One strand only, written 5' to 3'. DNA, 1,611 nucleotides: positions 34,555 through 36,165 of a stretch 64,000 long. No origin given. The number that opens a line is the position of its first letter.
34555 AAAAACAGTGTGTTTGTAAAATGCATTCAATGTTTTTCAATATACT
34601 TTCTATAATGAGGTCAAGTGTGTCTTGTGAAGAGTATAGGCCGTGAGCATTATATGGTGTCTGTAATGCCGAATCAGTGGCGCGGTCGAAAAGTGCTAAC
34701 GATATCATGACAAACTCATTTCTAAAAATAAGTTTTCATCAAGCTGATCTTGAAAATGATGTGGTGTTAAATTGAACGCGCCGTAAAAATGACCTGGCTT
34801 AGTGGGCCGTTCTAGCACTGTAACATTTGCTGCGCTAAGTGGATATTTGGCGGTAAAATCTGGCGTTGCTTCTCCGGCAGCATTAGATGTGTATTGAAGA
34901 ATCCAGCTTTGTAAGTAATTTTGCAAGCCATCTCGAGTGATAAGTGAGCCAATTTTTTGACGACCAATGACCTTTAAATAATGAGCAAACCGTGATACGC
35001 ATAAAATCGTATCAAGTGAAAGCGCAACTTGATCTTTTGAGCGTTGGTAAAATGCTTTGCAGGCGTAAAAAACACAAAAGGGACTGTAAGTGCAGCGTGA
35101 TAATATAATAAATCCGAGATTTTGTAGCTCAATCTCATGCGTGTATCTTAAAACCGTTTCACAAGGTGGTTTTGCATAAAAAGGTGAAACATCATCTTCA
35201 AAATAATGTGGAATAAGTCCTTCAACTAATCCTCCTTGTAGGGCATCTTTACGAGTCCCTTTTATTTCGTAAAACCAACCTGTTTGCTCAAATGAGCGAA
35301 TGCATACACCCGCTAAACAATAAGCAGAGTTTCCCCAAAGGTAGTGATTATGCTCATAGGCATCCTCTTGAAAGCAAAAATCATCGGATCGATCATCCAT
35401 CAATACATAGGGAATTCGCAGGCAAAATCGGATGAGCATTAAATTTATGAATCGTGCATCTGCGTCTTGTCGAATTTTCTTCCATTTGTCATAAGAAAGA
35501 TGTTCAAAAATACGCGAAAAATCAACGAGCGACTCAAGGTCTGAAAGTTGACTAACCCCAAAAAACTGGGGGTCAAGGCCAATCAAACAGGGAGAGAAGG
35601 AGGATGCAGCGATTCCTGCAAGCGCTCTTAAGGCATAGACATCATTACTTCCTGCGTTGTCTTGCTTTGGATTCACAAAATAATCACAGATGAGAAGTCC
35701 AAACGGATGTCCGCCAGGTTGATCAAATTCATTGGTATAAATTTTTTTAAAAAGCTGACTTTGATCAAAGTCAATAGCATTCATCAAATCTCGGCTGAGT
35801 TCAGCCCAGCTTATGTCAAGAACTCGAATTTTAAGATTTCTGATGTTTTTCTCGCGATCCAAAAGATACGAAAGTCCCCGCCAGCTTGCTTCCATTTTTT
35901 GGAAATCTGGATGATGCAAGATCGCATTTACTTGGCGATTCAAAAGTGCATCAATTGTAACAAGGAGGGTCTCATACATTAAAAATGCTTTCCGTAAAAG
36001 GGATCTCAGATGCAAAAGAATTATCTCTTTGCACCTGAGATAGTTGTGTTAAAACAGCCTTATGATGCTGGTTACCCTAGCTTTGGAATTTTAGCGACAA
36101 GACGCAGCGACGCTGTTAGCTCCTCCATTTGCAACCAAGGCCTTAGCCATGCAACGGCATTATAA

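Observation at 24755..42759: Compact T6SS with duplicated sheath gene, and no ClpV, kinase/phosphatase or TagF in the window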

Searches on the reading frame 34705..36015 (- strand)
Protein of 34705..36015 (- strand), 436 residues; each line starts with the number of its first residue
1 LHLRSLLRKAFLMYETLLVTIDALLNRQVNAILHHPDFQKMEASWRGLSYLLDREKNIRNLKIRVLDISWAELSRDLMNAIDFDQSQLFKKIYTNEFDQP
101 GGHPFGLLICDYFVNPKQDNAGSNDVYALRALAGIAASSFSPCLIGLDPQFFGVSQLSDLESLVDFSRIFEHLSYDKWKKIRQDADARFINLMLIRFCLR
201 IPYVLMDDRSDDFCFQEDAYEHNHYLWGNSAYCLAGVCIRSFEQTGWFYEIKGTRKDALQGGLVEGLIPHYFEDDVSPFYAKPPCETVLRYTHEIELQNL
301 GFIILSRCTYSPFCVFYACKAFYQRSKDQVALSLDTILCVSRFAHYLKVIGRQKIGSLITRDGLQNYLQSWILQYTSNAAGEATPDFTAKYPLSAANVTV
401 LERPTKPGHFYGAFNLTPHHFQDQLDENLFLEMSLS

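Call 3: search_protein_families(library=pfam, proteins=[window:34705-36015:-], max_evalue=0.01)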
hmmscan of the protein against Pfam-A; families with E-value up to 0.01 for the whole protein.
window:34705-36015:- (436 aa): 2 families
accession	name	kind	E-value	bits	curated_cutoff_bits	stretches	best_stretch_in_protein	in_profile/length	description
PF05943.17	VipB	-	5.6e-96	321.6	27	1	17-321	3-299/301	EvpB/VC_A0108, tail sheath N-terminal domain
PF18945.5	VipB_2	-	1.2e-27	96.7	27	1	328-432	6-109/112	EvpB/VC_A0108, tail sheath gpW/gp25-like domain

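Call 6: search_protein_families(library=ncbifam, proteins=[window:34705-36015:-], max_evalue=0.01)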
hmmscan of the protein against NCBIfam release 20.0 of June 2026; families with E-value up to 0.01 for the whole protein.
window:34705-36015:- (436 aa): 1 family
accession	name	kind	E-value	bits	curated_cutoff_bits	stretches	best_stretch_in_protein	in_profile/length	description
TIGR03355.1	VI_chp_2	equivalog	8.1e-110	367.9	271.5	1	15-429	51-466/473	type VI secretion system contractile sheath large subunit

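Call 20: find_homologous_proteins(query=window:34705-36015:-, max_evalue=1e-10)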
Query window:34705-36015:- (436 aa): 5087 proteins with E <= 1e-10 among 8000 candidates; the best 120 are listed.
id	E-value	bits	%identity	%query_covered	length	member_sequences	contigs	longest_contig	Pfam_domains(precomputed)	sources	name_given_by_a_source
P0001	2.8e-294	994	100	97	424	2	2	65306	PF18945.6,PF05943.18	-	-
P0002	1.5e-202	691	67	97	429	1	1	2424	PF18945.6,PF05943.18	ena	-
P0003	3.0e-199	681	66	97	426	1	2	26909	PF18945.6,PF05943.18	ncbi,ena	-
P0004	2.8e-194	664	68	91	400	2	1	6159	PF18945.6,PF05943.18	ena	-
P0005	2.1e-189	648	64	97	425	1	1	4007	PF18945.6,PF05943.18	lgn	-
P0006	7.0e-183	627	63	97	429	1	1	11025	PF18945.6,PF05943.18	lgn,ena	-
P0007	1.3e-173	596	60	97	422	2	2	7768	PF18945.6,PF05943.18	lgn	-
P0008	1.5e-143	497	50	96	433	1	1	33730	PF18945.6,PF05943.18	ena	-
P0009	6.5e-135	469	50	97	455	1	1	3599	PF18945.6,PF05943.18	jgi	jgi:type VI secretion system protein ImpD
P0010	1.6e-129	451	47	96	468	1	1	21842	PF18945.6,PF05943.18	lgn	-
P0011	2.2e-112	394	44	96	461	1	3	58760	PF18945.6,PF05943.18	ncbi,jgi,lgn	jgi:type VI secretion system protein ImpD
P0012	8.0e-110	386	43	98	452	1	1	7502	PF18945.6,PF05943.18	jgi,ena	-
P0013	8.3e-110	386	43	98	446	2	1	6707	PF18945.6,PF05943.18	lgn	-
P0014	8.5e-106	373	42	97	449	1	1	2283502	PF18945.6,PF05943.18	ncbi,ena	-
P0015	3.6e-105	371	41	94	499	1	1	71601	PF18945.6,PF05943.18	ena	-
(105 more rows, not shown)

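Call 21: find_encoding_contigs(protein=P0003, flank=10000, max_places=3)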
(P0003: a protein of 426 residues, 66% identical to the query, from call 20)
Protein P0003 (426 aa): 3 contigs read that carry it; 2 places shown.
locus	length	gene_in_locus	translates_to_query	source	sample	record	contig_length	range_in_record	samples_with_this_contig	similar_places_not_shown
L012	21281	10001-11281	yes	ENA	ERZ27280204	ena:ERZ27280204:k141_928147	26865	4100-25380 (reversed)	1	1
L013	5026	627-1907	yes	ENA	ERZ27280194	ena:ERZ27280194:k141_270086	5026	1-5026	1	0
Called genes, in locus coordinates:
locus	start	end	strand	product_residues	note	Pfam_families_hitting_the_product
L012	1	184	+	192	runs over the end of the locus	-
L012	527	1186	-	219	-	PF02630:SCO1-SenC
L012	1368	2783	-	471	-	-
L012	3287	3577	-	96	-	PF05488:PAAR_motif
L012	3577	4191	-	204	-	PF22011:DUF6931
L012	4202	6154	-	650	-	PF05954:Phage_GPD, PF04717:Phage_base_V, PF22178:Gp5_trimer_C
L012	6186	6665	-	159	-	PF05638:T6SS_HCP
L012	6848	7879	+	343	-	PF06812:ImpA_N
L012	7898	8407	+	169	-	PF05591:T6SS_VipA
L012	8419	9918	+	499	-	PF05943:VipB, PF18945:VipB_2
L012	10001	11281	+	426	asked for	PF05943:VipB, PF18945:VipB_2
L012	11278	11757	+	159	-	PF04965:GPW_gp25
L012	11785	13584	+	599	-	PF05947:T6SS_TssF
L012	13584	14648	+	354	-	PF06996:T6SS_TssG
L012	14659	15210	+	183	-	-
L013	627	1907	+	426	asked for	PF05943:VipB, PF18945:VipB_2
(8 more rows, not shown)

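Call 22: find_encoding_contigs(protein=P0014, flank=10000, max_places=3)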
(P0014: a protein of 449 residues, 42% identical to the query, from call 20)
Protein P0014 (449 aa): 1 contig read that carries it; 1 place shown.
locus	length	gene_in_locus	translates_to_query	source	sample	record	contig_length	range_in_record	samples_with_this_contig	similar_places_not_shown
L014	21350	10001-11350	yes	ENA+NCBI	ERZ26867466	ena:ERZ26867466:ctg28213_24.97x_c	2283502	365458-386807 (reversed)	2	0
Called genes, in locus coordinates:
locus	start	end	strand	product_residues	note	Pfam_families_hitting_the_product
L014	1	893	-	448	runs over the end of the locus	PF05936:T6SS_VasE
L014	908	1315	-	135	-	PF12790:T6SS-SciN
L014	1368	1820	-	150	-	-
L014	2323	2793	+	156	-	PF05638:T6SS_HCP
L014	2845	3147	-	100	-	PF05488:PAAR_motif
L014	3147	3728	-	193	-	PF22011:DUF6931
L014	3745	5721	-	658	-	PF05954:Phage_GPD, PF04717:Phage_base_V, PF20093:DUF6484 (faint), PF22178:Gp5_trimer_C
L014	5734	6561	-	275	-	-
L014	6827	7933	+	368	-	PF06812:ImpA_N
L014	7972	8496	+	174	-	PF05591:T6SS_VipA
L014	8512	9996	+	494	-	PF05943:VipB, PF18945:VipB_2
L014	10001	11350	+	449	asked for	PF05943:VipB, PF18945:VipB_2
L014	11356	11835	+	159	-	PF04965:GPW_gp25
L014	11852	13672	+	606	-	PF05947:T6SS_TssF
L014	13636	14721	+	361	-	PF06996:T6SS_TssG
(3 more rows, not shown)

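Call 26: search_dna_similar(query=window:34705-36015:-, collection=plasmids, mode=protein, max_rows=25)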
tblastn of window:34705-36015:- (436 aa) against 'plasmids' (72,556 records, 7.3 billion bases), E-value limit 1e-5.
Records with a match: 579; places in all: 697; records where one place covers at least 80% of the query: 577.
Best place of each record, by identity: <60% 579.
By first word of the organism name: Ralstonia 126; Rhizobium 94; Escherichia 75; Campylobacter 38; Cronobacter 21; Leisingera 18; Pantoea 15; Vibrio 15; Burkholderia 14; Enterobacter 13; and 56 more.
By predicted mobility (MOB-suite, as given by PLSDB): non-mobilizable 279; conjugative 164; mobilizable 136.
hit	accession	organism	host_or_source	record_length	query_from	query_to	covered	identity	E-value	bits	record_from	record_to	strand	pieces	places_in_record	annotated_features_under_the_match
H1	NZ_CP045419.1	Pseudoalteromonas sp. THAF3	pure culture,Surface of a polyethylene ...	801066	18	436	96%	40.4%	3e-93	315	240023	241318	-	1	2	tssC: type VI secretion system contractile sheath large subunit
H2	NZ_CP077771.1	Pseudoalteromonas shioyasakiensis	Haliotis discus hannai,plate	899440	18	436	96%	38.9%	2e-91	309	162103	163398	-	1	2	tssC: type VI secretion system contractile sheath large subunit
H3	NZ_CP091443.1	Pseudoalteromonas sp. CF6-2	sediment,South Sea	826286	18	436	96%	38.5%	5e-92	311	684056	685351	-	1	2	tssC: type VI secretion system contractile sheath large subunit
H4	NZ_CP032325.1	Azospirillum argentinense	soil sample,Agricultural field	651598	15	419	93%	39.1%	4e-88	300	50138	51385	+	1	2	tssC: type VI secretion system contractile sheath large subunit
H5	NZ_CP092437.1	Rhizobium sp. K102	Phaseolus vulgaris,Cell culture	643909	15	427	95%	38.3%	9e-84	287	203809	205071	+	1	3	tssC: type VI secretion system contractile sheath large subunit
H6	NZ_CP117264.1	Rhizobium tumorigenes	Rubus sp.,pure bacterial culture,Aerial ...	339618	15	431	96%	37.9%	3e-85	291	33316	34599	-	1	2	tssC: type VI secretion system contractile sheath large subunit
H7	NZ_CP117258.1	Rhizobium tumorigenes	Rubus sp.,pure bacterial culture,Aerial ...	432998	15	431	96%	37.9%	4e-85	291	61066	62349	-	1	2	tssC: type VI secretion system contractile sheath large subunit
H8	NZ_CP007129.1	Gemmatirosa kalamazoonensis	-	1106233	5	435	99%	36.7%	8e-80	276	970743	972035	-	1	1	record has no annotation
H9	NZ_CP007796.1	Azospirillum argentinense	Triticum aestivum L.,Root,wheat ...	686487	15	419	93%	38.9%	5e-88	300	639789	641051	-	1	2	tssC: type VI secretion system contractile sheath large subunit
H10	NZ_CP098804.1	Rhizobium anhuiense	Trifolium dubium,Cell culture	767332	15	427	95%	38.0%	2e-84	290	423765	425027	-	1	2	tssC: type VI secretion system contractile sheath large subunit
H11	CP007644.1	Rhizobium etli bv. phaseoli str. IE4803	Phaseolus vulgaris,whole organism,nodule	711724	15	427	95%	38.0%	3e-83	286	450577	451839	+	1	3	type VI secretion system-associated protein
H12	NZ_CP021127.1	Rhizobium sp. Kim5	Phaseolus vulgaris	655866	15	427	95%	37.8%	3e-83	286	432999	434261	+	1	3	tssC: type VI secretion system contractile sheath large subunit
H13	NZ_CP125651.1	Rhizobium sp. BT04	Phaseolus vulgaris,Pure culture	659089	15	427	95%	37.8%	5e-82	282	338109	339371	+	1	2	tssC: type VI secretion system contractile sheath large subunit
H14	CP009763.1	Ralstonia solanacearum OE1-1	Solanum virginianum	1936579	3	435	99%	36.0%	4e-78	271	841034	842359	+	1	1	tssC: type VI secretion system contractile sheath large subunit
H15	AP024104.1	Ralstonia solanacearum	-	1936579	3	435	99%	36.0%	4e-78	271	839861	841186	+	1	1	hypothetical protein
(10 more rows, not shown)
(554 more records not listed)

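Call 27: get_annotated_region(hit=H1, flank=16000)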
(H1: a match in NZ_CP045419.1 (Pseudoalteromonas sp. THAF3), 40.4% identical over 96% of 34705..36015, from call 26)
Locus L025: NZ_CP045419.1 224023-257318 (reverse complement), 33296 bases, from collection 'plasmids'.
description: Pseudoalteromonas sp. THAF3 plasmid pTHAF3_a, complete sequence
organism: Pseudoalteromonas sp. THAF3 (NCBI taxid 2587843)
taxonomy: Bacteria; Pseudomonadota; Gammaproteobacteria; Alteromonadales; Pseudoalteromonadaceae; Pseudoalteromonas; Pseudoalteromonas sp. THAF3
host: -; source: pure culture,Surface of a polyethylene microplastic particle present in tank 6 of a marine aquarium ...; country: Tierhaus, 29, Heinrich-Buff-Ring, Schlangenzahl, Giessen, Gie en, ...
typing (MOB-suite, as given by PLSDB): non-mobilizable
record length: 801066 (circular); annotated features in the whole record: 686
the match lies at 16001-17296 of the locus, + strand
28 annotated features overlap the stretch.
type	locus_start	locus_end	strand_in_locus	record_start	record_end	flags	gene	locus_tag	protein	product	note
CDS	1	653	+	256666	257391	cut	-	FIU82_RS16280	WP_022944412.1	tetratricopeptide repeat protein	-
CDS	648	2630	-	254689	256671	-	-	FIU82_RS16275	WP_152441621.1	serine/threonine-protein kinase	GO:0006468 - protein phosphorylation [Evidence IEA]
CDS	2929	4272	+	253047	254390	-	tagH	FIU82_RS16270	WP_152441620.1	type VI secretion system-associated FHA domain protein TagH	GO:0033103 - protein secretion by the type VI secretion system [Evidence IEA]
CDS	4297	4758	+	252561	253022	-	tssJ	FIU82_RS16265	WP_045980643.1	type VI secretion system lipoprotein TssJ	GO:0033103 - protein secretion by the type VI secretion system [Evidence IEA]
CDS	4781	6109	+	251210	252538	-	tssK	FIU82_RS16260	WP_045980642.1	type VI secretion system baseplate subunit TssK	GO:0033103 - protein secretion by the type VI secretion system [Evidence IEA]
CDS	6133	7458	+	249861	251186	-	tssL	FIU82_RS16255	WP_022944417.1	type VI secretion system protein TssL, long form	GO:0033103 - protein secretion by the type VI secretion system [Evidence IEA]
CDS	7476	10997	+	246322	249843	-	tssM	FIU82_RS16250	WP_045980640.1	type VI secretion system membrane subunit TssM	GO:0033103 - protein secretion by the type VI secretion system [Evidence IEA]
CDS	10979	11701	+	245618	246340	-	tagF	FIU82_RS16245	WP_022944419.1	type VI secretion system-associated protein TagF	-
CDS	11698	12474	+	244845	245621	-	-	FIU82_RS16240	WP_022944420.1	Stp1/IreP family PP2C-type Ser/Thr phosphatase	GO:0006470 - protein dephosphorylation [Evidence IEA]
CDS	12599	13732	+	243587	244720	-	tssA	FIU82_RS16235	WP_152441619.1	type VI secretion system protein TssA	-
CDS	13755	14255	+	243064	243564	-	tssB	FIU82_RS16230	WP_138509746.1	type VI secretion system contractile sheath small subunit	GO:0033103 - protein secretion by the type VI secretion system [Evidence IEA]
CDS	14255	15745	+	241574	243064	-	tssC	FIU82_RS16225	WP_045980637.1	type VI secretion system contractile sheath large subunit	GO:0033103 - protein secretion by the type VI secretion system [Evidence IEA]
CDS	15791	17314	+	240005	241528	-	tssC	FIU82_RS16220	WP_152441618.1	type VI secretion system contractile sheath large subunit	GO:0033103 - protein secretion by the type VI secretion system [Evidence IEA]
CDS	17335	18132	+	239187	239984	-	-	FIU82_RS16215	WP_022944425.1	type VI secretion system accessory protein TagJ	-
CDS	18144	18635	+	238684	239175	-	tssE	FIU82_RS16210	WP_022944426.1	type VI secretion system baseplate subunit TssE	GO:0033103 - protein secretion by the type VI secretion system [Evidence IEA]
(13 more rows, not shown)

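Call 28: get_annotated_region(hit=H5, flank=16000)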
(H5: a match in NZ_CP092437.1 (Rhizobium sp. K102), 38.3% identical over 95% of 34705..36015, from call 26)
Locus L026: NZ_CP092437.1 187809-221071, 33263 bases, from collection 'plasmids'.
description: Rhizobium sp. K102 plasmid pRSpK102d, complete sequence
organism: Rhizobium sp. K102 (NCBI taxid 2918527)
taxonomy: Bacteria; Pseudomonadota; Alphaproteobacteria; Hyphomicrobiales; Rhizobiaceae; Rhizobium; Rhizobium sp. K102
host: -; source: Phaseolus vulgaris,Cell culture; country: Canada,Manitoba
typing (MOB-suite, as given by PLSDB): non-mobilizable
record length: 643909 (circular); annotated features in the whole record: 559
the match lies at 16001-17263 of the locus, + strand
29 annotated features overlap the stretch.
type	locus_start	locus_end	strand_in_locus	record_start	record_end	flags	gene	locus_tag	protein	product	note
CDS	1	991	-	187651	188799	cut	-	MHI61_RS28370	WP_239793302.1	hypothetical protein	-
CDS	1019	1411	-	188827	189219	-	-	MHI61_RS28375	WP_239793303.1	hypothetical protein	-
CDS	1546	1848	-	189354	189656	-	-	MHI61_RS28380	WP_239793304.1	PAAR domain-containing protein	-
CDS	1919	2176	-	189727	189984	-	-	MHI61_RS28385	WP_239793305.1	T6SS immunity protein Tdi1 domain-containing protein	-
CDS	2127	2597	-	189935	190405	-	-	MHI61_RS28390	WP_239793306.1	GAD-like domain-containing protein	-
CDS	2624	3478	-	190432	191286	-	-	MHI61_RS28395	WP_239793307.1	polymorphic toxin type 15 domain-containing protein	-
CDS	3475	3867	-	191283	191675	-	-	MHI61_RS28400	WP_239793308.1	hypothetical protein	-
CDS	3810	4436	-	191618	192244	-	-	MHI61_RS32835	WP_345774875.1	DUF4123 domain-containing protein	-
CDS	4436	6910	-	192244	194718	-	tssI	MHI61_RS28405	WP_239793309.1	type VI secretion system tip protein TssI/VgrG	GO:0033103 - protein secretion by the type VI secretion system [Evidence IEA]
CDS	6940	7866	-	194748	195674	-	-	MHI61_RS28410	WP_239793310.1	hypothetical protein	-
CDS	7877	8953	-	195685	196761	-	-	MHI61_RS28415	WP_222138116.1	hypothetical protein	-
CDS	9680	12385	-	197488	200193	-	tssH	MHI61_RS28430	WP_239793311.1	type VI secretion system ATPase TssH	GO:0033103 - protein secretion by the type VI secretion system [Evidence IEA]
CDS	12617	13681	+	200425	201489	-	tssA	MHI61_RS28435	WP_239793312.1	type VI secretion system protein TssA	-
CDS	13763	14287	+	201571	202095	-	tssB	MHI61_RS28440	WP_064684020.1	type VI secretion system contractile sheath small subunit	GO:0033103 - protein secretion by the type VI secretion system [Evidence IEA]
CDS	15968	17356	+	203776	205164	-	tssC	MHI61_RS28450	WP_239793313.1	type VI secretion system contractile sheath large subunit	GO:0033103 - protein secretion by the type VI secretion system [Evidence IEA]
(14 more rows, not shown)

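Call 35: find_related_loci(query=A1, collection=genome_contigs, flank=10000)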
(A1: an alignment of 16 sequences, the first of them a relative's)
Query A1 (424 aa) in genome_contigs; peptide patterns used: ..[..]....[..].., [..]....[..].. (x = any residue, [..] = any of these).
599 stretches matched a pattern (row limit reached: there are more); 548 encode a relative of the query (tblastn E <= 1e-3); the best 80 are kept; 80 distinct loci.
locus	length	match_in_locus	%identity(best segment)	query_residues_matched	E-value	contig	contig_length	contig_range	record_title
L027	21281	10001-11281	42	9-424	2e-109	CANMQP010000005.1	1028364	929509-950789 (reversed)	uncultured Kiloniellaceae bacterium isolate 2-526A_2.fasta genome assembly, contig: NODE_2, whole genome shotgun sequenc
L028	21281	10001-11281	42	9-424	2e-108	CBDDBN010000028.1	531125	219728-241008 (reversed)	MAG: Denitrobaculum sp. isolate 4fddff2f-19d8-4516-84eb-570fa45f9fb9 genome assembly, contig: contig_28, whole genome sh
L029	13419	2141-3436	39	6-424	3e-107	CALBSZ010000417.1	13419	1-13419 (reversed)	MAG TPA_asm: uncultured Planctomycetaceae bacterium isolate SRR7515931_bin.40_CONCOCT_v1.1_MAG genome assembly, contig: 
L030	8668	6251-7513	41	9-419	6e-105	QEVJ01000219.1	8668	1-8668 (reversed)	MAG: Planctomycetota bacterium isolate PLA5 J3_scaffold_7057, whole genome shotgun sequence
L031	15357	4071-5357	40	6-423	1e-104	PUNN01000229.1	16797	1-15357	MAG: Phycisphaeraceae bacterium isolate B1Sed10_187 B1-Sed10-C3823, whole genome shotgun sequence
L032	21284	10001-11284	41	6-413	8e-103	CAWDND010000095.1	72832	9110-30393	MAG: uncultured Planctomycetaceae bacterium isolate MFD04944.bin.2.71 genome assembly, contig: contig_77698, whole genom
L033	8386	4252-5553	40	1-423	1e-102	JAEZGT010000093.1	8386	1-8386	MAG: Proteobacteria bacterium isolate OH_CDB_110 k127_1764297, whole genome shotgun sequence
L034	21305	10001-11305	41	6-424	1e-102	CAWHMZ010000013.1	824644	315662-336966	MAG: uncultured Isosphaeraceae bacterium isolate MFD09567.bin.2.77 genome assembly, contig: contig_38077, whole genome s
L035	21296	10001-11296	39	4-424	3e-102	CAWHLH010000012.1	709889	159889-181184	MAG: uncultured Gammaproteobacteria bacterium isolate MFD02923.bin.1.29 genome assembly, contig: contig_6060, whole geno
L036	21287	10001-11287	41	6-423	5e-102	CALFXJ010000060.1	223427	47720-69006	MAG TPA_asm: uncultured Cellvibrio sp. isolate SRR4028132_bin.25_CONCOCT_v1.1_MAG genome assembly, contig: ERZ795038.29,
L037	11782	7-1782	40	3-424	1e-101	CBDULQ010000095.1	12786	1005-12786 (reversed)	MAG TPA_asm: uncultured Gammaproteobacteria bacterium isolate SRR18550247_metabat2_13 genome assembly, contig: ERZ250748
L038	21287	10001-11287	41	6-424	2e-101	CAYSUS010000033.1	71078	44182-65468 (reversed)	MAG TPA_asm: uncultured Pirellulales bacterium isolate SRP141376_co4_16 genome assembly, contig: NODE_661_length_71078_c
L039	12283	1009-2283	40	6-423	8e-101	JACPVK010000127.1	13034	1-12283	MAG: Gammaproteobacteria bacterium isolate NC_groundwater_783_Ag_S2p5_49_5 JBCH_GD18_4_SO25_S179_scaffold_245435, whole 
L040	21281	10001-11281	39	6-423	2e-100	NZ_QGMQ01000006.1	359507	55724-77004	Marinimicrobium alkaliphilum strain SW121 6, whole genome shotgun sequence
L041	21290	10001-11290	39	6-424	7e-100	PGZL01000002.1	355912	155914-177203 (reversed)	MAG: Gammaproteobacteria bacterium HGW-Gammaproteobacteria-1 bjp_ig2102_scaffold_41, whole genome shotgun sequence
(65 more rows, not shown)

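Call 40: get_annotated_region(hit=H4, flank=18000)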
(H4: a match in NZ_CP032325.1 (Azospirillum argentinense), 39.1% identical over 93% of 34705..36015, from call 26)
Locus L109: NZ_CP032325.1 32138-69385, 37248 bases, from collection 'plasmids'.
description: Azospirillum argentinense strain MTCC4035 plasmid p4, complete sequence
organism: Azospirillum argentinense (NCBI taxid 2970906)
taxonomy: Bacteria; Pseudomonadota; Alphaproteobacteria; Rhodospirillales; Azospirillaceae; Azospirillum; Azospirillum argentinense
host: -; source: soil sample,Agricultural field; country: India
typing (MOB-suite, as given by PLSDB): non-mobilizable
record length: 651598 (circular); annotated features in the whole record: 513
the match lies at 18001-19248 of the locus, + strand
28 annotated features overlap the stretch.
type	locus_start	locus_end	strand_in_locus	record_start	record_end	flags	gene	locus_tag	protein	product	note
CDS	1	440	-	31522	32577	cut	-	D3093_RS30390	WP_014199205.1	sugar phosphate isomerase/epimerase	-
CDS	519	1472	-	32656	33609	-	-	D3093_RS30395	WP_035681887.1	substrate-binding domain-containing protein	-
CDS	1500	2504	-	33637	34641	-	-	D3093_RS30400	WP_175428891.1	ABC transporter permease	GO:0008643 - carbohydrate transport [Evidence IEA]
CDS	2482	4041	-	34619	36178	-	-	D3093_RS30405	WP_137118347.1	sugar ABC transporter ATP-binding protein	-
CDS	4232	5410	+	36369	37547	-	-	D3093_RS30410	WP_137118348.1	ROK family transcriptional regulator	GO:0006355 - regulation of DNA-templated transcription [Evidence IEA]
CDS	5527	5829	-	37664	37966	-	-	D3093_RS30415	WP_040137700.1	PAAR domain-containing protein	-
CDS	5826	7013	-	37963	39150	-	tagF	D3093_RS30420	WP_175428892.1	type VI secretion system-associated protein TagF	-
CDS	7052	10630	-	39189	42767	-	tssM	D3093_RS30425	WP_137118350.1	type VI secretion system membrane subunit TssM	GO:0033103 - protein secretion by the type VI secretion system [Evidence IEA]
CDS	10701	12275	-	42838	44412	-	icmH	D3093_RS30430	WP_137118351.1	type IVB secretion system protein IcmH/DotU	-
CDS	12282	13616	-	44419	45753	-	tssK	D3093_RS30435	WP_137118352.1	type VI secretion system baseplate subunit TssK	GO:0033103 - protein secretion by the type VI secretion system [Evidence IEA]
CDS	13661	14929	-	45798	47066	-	tagH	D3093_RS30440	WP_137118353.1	type VI secretion system-associated FHA domain protein TagH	GO:0033103 - protein secretion by the type VI secretion system [Evidence IEA]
CDS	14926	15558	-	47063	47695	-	-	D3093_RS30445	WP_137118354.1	hypothetical protein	-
CDS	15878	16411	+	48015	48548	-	tssB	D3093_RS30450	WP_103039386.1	type VI secretion system contractile sheath small subunit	GO:0033103 - protein secretion by the type VI secretion system [Evidence IEA]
CDS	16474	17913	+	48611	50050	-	tssC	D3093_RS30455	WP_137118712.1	type VI secretion system contractile sheath large subunit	GO:0033103 - protein secretion by the type VI secretion system [Evidence IEA]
CDS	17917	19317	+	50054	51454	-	tssC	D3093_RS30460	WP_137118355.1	type VI secretion system contractile sheath large subunit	GO:0033103 - protein secretion by the type VI secretion system [Evidence IEA]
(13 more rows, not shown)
